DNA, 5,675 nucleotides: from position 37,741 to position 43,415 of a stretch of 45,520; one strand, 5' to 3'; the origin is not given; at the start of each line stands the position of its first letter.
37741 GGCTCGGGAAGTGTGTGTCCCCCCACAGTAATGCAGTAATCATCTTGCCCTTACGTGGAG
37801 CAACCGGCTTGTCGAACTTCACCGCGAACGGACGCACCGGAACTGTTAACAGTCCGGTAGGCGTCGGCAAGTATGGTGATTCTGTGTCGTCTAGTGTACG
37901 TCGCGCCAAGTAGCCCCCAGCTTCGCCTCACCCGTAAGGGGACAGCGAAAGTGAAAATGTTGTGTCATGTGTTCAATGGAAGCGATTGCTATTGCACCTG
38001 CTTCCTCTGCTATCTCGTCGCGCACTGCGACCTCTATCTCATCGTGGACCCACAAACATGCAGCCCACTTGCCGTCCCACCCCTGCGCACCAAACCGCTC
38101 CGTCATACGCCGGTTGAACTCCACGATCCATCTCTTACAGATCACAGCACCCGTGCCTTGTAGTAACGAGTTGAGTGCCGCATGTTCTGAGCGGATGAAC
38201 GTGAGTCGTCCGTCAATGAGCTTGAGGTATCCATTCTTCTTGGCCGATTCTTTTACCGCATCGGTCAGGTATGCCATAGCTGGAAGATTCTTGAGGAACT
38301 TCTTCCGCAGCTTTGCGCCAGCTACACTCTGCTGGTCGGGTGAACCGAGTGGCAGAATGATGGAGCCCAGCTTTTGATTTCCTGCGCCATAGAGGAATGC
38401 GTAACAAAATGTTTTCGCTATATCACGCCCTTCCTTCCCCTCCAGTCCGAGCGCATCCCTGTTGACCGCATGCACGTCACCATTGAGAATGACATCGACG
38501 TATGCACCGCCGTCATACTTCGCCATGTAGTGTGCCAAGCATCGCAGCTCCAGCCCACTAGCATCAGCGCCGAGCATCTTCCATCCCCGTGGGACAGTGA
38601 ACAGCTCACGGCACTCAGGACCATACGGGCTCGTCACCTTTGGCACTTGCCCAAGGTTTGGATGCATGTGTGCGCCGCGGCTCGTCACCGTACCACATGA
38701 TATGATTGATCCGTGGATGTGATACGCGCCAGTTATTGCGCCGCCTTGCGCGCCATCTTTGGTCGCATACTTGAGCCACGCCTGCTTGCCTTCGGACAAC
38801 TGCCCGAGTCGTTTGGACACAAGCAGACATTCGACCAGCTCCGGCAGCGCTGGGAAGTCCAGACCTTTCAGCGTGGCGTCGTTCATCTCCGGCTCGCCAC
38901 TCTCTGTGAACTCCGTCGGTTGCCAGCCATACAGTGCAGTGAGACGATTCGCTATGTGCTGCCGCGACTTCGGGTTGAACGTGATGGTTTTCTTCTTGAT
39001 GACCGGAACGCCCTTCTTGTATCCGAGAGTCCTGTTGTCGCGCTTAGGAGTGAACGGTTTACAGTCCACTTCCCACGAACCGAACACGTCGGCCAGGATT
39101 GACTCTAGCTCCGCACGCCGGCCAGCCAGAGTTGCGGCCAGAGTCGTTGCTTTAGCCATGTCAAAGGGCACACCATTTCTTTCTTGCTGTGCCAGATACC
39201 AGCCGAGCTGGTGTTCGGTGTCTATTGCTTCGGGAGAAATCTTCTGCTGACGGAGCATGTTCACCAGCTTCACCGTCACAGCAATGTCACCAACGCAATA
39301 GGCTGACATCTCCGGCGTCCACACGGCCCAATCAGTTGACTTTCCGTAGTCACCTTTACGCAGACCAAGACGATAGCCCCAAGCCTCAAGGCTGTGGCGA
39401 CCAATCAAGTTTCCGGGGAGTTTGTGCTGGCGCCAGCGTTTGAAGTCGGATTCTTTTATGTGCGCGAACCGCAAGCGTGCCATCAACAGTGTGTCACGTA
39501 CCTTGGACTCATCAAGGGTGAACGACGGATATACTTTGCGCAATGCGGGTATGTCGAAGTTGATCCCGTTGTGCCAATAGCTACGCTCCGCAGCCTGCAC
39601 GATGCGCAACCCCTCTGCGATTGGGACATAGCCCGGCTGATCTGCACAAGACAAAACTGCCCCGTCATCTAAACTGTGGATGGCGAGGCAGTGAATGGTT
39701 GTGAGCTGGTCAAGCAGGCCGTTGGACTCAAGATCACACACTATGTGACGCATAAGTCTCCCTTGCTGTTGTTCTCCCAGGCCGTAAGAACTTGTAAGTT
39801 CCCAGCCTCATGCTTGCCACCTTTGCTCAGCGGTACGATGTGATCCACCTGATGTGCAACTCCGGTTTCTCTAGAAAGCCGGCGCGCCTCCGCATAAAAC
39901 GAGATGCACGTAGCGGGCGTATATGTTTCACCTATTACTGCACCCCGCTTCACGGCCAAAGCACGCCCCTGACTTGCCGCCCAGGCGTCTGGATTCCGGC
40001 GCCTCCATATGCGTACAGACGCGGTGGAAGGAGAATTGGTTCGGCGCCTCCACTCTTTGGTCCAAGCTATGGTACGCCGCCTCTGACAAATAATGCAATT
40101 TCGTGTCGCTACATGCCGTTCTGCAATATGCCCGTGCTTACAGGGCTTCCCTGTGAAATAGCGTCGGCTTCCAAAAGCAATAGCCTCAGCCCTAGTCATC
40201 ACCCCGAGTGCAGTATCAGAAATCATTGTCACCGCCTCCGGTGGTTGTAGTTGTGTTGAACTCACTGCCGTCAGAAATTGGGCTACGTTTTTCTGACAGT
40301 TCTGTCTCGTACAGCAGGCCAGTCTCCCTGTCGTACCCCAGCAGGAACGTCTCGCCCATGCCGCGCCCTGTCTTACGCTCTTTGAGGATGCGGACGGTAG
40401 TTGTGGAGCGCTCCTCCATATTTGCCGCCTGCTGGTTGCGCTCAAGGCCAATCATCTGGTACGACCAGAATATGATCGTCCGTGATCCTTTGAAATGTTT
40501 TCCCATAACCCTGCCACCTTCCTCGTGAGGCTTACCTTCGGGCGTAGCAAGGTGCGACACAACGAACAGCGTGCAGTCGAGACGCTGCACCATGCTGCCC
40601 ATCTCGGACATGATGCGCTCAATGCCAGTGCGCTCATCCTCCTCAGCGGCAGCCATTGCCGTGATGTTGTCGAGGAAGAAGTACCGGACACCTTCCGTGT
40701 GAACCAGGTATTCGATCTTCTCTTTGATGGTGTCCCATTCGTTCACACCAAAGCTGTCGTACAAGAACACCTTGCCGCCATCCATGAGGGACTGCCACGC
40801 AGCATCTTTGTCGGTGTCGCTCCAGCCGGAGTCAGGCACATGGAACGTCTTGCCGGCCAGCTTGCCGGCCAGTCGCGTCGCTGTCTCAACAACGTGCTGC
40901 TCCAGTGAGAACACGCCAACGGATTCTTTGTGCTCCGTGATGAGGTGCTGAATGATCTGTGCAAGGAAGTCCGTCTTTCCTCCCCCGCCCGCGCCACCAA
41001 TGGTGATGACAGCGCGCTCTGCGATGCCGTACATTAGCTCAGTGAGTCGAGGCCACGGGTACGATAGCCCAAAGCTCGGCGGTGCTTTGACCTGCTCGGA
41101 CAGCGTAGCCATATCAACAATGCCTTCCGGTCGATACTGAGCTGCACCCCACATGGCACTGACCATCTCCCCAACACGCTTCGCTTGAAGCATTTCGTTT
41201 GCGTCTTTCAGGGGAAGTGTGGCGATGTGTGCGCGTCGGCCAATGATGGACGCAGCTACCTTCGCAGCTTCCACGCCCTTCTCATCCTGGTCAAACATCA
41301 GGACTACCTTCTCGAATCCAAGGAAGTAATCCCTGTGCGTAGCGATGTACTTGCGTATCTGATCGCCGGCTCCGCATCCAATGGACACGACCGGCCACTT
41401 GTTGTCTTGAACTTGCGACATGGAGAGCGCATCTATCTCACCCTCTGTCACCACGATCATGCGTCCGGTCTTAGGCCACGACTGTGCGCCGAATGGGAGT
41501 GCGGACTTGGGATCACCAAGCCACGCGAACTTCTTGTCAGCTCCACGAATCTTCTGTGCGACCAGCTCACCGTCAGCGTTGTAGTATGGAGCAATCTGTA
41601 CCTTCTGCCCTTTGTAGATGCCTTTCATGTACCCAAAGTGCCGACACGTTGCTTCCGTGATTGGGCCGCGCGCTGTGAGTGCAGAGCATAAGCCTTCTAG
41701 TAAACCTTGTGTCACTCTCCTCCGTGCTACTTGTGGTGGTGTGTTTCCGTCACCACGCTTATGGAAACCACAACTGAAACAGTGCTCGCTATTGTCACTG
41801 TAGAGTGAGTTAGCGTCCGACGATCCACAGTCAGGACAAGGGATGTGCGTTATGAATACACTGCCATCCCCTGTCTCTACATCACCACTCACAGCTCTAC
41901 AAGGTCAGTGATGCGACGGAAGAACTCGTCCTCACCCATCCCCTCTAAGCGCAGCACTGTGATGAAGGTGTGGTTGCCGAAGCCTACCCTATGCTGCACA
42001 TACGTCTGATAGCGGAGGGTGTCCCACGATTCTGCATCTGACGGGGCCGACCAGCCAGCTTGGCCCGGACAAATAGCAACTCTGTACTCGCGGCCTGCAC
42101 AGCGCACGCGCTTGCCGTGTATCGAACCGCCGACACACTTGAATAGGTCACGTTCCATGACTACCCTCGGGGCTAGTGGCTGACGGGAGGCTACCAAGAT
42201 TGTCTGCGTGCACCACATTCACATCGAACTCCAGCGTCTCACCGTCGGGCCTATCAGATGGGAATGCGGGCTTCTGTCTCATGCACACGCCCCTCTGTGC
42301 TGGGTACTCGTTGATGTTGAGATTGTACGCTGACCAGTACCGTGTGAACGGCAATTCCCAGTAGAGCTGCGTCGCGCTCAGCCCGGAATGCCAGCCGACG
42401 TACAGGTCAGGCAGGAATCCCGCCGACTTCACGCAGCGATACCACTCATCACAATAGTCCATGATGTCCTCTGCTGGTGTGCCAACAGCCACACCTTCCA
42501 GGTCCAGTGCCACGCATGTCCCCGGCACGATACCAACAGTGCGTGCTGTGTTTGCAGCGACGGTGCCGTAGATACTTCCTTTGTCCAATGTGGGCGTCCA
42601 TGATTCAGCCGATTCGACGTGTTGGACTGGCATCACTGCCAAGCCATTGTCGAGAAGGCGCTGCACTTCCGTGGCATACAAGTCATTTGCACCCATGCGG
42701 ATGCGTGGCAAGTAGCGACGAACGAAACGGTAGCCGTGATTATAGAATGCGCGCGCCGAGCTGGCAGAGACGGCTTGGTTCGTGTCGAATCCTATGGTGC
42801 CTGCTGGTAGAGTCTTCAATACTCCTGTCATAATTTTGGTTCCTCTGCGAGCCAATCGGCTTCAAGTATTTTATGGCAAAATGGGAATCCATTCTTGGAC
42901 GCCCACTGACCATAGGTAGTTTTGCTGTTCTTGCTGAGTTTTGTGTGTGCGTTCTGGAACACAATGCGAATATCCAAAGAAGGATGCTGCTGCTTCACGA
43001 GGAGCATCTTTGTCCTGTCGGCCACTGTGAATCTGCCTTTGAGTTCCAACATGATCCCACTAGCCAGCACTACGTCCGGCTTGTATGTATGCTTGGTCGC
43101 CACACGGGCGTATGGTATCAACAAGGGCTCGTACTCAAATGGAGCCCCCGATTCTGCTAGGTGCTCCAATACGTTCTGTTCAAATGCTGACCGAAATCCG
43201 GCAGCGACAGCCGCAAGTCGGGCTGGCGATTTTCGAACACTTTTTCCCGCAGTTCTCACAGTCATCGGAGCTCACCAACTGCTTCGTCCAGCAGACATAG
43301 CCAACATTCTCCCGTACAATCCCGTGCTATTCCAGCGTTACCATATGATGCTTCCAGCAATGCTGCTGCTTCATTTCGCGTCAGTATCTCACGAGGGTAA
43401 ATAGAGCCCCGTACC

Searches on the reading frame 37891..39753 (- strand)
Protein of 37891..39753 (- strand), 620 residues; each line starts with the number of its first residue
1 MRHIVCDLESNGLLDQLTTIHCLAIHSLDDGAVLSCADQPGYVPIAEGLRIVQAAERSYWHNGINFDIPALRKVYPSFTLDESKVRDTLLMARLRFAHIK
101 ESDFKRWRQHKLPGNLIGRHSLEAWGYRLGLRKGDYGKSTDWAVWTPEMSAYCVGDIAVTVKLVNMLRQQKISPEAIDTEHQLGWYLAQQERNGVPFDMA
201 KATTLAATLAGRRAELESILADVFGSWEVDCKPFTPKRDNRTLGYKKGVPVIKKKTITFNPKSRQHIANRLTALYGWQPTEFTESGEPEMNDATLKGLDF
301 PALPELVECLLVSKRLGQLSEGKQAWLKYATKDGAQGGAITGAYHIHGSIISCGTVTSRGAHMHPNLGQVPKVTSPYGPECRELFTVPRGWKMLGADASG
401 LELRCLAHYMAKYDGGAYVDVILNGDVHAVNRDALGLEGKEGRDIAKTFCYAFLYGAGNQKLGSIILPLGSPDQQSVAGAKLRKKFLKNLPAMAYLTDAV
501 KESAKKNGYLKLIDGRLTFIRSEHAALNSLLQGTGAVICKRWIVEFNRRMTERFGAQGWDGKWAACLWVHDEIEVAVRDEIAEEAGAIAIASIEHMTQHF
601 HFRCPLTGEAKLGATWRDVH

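Call 18: search_protein_families(library=phrogs, proteins=[window:37891-39753:-], max_evalue=0.00001)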
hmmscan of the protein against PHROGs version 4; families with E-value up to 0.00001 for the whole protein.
window:37891-39753:- (620 aa): 7 families
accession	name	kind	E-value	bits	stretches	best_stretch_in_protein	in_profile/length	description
phrog_17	-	DNA, RNA and nucleotide metabolism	8.4e-129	432.6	1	1-618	670-1232/1445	DNA polymerase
phrog_15971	-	DNA, RNA and nucleotide metabolism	1.8e-101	341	1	176-620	3-376/376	DNA polymerase I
phrog_6375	-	DNA, RNA and nucleotide metabolism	2.5e-20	74.3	1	454-584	1-140/204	DNA polymerase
phrog_403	-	DNA, RNA and nucleotide metabolism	1e-12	48.6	1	22-168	102-247/321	DNA polymerase exonuclease subunit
phrog_8888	-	DNA, RNA and nucleotide metabolism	1.6e-10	42.4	1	382-578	2-193/295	DNA polymerase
phrog_2573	-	DNA, RNA and nucleotide metabolism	3.3e-06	27.5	1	441-617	84-275/336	DNA polymerase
phrog_38876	-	DNA, RNA and nucleotide metabolism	4.8e-06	28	1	117-167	42-93/111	DNA polymerase exonuclease subunit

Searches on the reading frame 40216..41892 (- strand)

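Call 18: search_protein_families(library=phrogs, proteins=[window:40216-41892:-], max_evalue=0.00001)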
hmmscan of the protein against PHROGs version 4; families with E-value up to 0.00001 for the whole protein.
window:40216-41892:- (558 aa): 6 families
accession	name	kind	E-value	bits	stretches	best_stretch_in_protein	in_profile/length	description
phrog_239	-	DNA, RNA and nucleotide metabolism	7.6e-169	565.2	1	6-541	32-610/801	DNA primase/helicase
phrog_19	-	DNA, RNA and nucleotide metabolism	1.1e-22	81.7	1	271-537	330-588/621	DnaB-like replicative helicase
phrog_243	-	DNA, RNA and nucleotide metabolism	4.8e-16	59.5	1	276-506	18-242/273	DnaB-like replicative helicase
phrog_47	-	DNA, RNA and nucleotide metabolism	2.8e-14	53.6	1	102-236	185-323/947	DNA primase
phrog_5482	-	unknown function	7e-12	45.7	1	276-528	30-297/341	-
phrog_849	-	DNA, RNA and nucleotide metabolism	1.4e-06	28.6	1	71-237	152-330/435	DNA primase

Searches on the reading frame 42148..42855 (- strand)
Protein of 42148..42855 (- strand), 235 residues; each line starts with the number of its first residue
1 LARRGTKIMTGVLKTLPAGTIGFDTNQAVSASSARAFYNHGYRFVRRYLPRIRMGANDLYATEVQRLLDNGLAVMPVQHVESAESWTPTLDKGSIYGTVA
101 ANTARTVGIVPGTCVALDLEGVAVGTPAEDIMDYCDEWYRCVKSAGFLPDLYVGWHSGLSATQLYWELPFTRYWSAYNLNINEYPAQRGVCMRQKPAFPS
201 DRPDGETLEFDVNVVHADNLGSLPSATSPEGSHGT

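Call 74: search_protein_families(library=pfam, proteins=[window:42148-42855:-], max_evalue=0.01)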
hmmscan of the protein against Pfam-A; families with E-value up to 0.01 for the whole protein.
window:42148-42855:- (235 aa): 1 family
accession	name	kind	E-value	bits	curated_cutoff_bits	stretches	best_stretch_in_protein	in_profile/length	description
PF08924.17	Rv2525c_GlyHyd-like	-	3.1e-16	60.5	27.2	1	36-160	2-136/198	Rv2525c-like, glycoside hydrolase-like domain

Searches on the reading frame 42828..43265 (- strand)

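Call 74: search_protein_families(library=pfam, proteins=[window:42828-43265:-], max_evalue=0.01)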
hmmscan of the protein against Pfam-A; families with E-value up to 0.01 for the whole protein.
window:42828-43265:- (145 aa): 1 family
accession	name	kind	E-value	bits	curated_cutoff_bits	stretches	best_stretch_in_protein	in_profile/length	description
PF05367.17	Phage_endo_I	-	3.1e-43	147.4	29.1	1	19-142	10-133/149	Phage endonuclease I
